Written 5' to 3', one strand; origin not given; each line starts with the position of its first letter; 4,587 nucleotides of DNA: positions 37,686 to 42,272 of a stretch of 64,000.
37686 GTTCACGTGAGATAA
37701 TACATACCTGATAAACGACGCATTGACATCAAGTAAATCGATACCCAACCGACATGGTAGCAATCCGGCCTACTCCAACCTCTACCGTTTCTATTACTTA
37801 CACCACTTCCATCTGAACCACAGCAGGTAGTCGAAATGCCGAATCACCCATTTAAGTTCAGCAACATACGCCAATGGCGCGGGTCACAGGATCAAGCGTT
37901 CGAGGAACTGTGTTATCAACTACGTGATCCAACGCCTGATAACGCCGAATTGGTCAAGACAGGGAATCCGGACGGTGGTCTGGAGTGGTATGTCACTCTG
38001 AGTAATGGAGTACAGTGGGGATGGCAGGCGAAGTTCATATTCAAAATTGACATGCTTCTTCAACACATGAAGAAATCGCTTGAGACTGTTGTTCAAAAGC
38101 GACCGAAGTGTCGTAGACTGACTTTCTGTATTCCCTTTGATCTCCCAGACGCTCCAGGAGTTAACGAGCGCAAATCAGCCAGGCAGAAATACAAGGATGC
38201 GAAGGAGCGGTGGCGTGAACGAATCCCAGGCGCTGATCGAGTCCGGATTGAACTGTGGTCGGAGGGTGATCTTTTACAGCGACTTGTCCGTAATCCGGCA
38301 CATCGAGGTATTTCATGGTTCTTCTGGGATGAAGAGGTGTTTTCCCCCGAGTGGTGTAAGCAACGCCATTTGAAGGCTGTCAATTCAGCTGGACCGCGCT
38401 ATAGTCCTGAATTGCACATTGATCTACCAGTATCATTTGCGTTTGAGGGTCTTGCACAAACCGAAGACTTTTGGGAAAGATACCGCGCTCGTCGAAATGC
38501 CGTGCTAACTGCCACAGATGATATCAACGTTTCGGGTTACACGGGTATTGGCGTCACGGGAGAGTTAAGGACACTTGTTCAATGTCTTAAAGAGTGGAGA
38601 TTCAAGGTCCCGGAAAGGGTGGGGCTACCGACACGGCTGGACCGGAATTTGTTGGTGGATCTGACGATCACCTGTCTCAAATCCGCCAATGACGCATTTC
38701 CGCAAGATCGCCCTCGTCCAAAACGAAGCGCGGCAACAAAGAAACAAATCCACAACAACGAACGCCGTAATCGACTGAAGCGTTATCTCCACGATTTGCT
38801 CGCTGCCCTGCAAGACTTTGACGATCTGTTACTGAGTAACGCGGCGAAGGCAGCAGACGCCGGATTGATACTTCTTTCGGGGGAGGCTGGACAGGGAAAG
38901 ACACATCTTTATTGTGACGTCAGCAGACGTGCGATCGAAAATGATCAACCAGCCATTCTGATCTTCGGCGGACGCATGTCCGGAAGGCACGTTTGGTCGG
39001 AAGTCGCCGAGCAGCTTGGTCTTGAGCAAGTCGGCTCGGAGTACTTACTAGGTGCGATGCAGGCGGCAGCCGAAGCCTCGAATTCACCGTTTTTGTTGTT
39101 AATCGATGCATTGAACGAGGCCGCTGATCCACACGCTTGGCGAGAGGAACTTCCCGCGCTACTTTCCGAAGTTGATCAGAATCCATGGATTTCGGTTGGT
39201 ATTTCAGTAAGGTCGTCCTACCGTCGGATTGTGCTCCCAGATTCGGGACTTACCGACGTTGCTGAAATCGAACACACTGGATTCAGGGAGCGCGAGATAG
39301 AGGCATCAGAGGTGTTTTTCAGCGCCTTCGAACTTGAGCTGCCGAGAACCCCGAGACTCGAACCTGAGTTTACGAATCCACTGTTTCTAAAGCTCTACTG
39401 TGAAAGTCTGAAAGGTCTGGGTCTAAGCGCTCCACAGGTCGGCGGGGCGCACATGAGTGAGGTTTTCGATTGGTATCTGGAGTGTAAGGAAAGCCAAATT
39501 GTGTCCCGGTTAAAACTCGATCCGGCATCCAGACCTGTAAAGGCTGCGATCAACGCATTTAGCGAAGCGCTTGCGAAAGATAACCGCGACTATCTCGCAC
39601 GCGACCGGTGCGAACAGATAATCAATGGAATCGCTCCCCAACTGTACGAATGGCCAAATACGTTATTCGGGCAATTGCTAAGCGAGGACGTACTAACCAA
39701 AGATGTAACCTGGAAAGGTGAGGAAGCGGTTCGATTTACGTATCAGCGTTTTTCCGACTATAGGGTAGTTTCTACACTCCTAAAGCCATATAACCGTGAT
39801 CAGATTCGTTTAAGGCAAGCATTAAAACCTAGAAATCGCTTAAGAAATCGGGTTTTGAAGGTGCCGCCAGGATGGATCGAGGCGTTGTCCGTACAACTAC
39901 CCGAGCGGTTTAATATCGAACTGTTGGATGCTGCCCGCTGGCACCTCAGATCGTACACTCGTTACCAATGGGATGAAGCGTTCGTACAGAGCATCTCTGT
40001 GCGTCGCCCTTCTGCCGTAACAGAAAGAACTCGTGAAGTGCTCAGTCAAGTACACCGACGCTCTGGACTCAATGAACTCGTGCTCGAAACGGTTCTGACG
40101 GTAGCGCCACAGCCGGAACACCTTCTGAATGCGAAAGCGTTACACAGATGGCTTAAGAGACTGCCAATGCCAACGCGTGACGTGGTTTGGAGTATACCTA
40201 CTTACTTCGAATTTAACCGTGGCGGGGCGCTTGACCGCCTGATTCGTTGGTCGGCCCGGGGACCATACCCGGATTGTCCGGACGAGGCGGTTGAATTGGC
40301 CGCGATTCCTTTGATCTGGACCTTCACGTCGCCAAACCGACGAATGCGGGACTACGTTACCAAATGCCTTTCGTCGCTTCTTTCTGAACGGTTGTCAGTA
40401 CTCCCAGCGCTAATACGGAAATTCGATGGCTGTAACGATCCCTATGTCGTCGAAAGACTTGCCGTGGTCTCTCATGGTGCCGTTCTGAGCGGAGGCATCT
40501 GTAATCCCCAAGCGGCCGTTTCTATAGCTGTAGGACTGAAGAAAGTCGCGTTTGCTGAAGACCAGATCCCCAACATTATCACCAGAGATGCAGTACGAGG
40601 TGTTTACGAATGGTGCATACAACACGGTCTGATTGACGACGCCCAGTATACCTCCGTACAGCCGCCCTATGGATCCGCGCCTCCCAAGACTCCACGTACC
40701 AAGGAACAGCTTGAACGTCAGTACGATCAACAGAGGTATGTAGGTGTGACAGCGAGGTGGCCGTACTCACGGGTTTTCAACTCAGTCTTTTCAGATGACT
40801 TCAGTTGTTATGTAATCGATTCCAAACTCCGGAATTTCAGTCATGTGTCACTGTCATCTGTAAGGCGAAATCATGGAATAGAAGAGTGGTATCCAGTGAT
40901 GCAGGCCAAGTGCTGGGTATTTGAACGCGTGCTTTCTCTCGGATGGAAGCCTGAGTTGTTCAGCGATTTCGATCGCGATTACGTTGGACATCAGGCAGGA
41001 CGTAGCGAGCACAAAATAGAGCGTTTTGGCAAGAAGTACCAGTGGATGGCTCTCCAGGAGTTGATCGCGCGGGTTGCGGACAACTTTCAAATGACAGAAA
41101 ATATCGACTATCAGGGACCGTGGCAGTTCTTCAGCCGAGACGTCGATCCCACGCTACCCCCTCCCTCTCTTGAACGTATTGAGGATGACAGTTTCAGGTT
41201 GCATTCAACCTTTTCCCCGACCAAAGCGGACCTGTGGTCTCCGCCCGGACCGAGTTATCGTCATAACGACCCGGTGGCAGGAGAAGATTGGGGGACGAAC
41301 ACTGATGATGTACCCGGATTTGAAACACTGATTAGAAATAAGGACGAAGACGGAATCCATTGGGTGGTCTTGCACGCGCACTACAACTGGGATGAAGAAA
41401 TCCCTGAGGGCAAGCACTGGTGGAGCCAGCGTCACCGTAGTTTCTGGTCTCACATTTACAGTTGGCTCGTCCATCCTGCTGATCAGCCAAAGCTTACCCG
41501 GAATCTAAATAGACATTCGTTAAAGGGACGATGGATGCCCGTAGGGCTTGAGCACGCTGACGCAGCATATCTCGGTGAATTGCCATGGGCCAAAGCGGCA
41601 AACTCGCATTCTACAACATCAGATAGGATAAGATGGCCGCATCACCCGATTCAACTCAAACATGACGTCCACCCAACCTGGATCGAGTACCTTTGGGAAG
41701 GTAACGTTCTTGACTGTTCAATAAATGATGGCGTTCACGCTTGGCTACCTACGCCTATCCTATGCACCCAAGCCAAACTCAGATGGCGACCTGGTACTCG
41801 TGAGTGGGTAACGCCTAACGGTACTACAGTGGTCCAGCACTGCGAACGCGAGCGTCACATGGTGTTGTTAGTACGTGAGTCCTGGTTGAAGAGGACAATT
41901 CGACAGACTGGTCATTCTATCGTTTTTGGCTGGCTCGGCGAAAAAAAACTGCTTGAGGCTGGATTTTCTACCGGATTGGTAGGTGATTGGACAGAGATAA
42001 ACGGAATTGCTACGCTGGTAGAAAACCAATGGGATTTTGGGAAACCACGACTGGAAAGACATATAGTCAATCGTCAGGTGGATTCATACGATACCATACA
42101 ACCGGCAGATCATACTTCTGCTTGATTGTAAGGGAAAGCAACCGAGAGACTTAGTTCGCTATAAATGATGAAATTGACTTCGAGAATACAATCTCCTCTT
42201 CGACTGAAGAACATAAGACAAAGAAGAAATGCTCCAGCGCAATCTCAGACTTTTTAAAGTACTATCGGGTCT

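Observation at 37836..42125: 1429-aa NACHT-like STAND NTPase with N-terminal PD-(D/E)xK-type domain: candidate Avs/bNACHT-type antiviral sensor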

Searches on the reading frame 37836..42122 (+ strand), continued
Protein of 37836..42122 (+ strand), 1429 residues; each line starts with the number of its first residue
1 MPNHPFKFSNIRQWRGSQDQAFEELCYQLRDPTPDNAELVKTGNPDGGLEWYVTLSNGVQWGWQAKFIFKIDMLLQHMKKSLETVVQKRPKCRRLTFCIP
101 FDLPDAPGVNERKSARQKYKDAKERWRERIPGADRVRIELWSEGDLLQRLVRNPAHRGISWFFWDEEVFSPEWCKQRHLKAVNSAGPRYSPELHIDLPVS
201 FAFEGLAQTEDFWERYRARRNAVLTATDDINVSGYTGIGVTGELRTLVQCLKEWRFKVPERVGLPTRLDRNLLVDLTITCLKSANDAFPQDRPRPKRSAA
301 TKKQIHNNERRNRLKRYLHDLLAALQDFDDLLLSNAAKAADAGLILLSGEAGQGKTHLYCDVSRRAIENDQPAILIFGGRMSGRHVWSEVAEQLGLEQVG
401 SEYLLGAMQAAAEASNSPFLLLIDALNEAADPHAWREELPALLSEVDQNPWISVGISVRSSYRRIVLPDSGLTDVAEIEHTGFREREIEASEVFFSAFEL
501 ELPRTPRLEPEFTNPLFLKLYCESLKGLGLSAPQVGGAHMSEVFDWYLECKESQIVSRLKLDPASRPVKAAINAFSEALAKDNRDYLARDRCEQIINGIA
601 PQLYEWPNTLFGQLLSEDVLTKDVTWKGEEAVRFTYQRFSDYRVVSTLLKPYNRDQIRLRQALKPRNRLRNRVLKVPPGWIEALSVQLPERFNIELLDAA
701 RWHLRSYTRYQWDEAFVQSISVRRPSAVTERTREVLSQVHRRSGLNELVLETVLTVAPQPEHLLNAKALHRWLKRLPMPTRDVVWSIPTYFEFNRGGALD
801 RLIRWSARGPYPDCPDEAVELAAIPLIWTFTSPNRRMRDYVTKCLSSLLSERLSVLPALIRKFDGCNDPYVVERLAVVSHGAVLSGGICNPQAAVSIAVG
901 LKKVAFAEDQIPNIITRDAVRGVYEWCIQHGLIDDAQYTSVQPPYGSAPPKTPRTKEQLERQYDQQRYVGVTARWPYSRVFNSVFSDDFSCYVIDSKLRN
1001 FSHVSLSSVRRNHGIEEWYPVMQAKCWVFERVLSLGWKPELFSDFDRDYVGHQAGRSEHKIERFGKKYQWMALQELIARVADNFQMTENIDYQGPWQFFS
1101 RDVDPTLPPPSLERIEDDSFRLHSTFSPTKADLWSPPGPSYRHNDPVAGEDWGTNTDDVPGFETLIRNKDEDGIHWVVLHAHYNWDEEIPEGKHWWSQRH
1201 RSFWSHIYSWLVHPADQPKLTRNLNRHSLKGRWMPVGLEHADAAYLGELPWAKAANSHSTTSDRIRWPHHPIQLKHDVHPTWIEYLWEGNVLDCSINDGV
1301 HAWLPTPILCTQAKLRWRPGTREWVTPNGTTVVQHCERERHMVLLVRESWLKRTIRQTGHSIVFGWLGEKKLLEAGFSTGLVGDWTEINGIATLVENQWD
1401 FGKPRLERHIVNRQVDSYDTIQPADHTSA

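Call 70: find_encoding_contigs(protein=P0031, flank=7000, max_places=1)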
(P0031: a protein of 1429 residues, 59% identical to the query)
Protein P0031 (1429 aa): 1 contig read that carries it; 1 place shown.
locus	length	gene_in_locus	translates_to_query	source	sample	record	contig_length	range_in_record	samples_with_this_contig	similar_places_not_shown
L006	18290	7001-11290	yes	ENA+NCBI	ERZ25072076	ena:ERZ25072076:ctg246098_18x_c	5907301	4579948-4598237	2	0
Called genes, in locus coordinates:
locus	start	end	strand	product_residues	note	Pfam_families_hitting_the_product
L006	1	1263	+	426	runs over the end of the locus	PF02463:SMC_N (weak), PF13175:AAA_15, PF13476:AAA_23, PF13304:AAA_21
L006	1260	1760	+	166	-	-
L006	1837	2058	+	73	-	-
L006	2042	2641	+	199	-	PF19865:DUF6338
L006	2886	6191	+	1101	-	PF06634:DUF1156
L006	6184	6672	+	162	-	-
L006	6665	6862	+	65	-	-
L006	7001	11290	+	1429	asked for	-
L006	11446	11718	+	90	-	PF04365:BrnT_toxin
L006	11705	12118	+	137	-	PF01381:HTH_3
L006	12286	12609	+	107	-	PF01909:NTP_transf_2, PF18765:Polbeta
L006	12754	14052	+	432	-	PF02463:SMC_N, PF13175:AAA_15, PF13476:AAA_23 (weak), PF13304:AAA_21, PF13175:AAA_15 (weak), PF13304:AAA_21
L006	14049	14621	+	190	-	-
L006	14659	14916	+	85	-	PF04255:DUF433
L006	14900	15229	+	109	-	-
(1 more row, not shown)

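Call 71: find_encoding_contigs(protein=P0073, flank=7000, max_places=1)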
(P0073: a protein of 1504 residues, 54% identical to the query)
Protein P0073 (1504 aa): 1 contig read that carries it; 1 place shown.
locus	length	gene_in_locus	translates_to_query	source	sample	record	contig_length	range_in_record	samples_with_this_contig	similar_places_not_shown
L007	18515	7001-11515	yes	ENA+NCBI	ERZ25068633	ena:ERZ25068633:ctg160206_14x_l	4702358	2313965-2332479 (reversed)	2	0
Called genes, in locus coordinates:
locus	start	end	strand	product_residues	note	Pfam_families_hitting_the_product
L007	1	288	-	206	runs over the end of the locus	-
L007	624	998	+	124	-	-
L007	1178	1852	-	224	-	PF18895:T4SS_pilin (weak)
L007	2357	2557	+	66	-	-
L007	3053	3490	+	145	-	-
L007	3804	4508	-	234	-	-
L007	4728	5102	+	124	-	-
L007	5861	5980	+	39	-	-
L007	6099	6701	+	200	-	-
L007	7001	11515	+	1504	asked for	-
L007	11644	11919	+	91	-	-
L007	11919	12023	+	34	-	-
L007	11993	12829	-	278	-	-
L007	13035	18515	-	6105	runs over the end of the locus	PF01433:Peptidase_M1 (faint)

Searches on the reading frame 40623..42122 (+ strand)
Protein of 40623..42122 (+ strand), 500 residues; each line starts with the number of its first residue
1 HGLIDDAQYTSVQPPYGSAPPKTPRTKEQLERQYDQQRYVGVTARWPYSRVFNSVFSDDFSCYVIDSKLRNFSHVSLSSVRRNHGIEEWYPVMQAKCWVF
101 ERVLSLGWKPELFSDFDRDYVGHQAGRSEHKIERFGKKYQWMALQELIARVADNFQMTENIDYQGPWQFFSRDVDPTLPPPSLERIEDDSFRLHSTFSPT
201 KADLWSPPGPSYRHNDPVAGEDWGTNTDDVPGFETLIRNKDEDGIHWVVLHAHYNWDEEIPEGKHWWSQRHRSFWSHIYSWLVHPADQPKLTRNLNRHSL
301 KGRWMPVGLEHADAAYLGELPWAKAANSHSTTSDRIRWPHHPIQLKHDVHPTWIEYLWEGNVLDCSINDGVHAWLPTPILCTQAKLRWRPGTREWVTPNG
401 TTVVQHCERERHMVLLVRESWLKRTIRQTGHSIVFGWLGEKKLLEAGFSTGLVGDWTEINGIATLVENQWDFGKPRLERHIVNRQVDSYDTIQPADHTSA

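Call 12: search_protein_families(library=pfam, proteins=[window:40836-42122:+], max_evalue=10)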
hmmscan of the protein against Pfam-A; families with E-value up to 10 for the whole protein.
window:40836-42122:+ (429 aa): 0 families

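Call 52: search_solved_structures(query=window:40623-42122:+, max_evalue=0.001, show_alignments=1)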
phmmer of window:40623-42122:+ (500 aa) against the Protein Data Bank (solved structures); distinct sequences matched with E-value up to 0.001: 1.
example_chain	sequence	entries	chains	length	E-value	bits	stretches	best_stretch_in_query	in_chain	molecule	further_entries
9o4e_A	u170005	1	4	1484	2.6e-29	105.8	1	88-445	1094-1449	AVAST type 2 anti-phage system protein Avs2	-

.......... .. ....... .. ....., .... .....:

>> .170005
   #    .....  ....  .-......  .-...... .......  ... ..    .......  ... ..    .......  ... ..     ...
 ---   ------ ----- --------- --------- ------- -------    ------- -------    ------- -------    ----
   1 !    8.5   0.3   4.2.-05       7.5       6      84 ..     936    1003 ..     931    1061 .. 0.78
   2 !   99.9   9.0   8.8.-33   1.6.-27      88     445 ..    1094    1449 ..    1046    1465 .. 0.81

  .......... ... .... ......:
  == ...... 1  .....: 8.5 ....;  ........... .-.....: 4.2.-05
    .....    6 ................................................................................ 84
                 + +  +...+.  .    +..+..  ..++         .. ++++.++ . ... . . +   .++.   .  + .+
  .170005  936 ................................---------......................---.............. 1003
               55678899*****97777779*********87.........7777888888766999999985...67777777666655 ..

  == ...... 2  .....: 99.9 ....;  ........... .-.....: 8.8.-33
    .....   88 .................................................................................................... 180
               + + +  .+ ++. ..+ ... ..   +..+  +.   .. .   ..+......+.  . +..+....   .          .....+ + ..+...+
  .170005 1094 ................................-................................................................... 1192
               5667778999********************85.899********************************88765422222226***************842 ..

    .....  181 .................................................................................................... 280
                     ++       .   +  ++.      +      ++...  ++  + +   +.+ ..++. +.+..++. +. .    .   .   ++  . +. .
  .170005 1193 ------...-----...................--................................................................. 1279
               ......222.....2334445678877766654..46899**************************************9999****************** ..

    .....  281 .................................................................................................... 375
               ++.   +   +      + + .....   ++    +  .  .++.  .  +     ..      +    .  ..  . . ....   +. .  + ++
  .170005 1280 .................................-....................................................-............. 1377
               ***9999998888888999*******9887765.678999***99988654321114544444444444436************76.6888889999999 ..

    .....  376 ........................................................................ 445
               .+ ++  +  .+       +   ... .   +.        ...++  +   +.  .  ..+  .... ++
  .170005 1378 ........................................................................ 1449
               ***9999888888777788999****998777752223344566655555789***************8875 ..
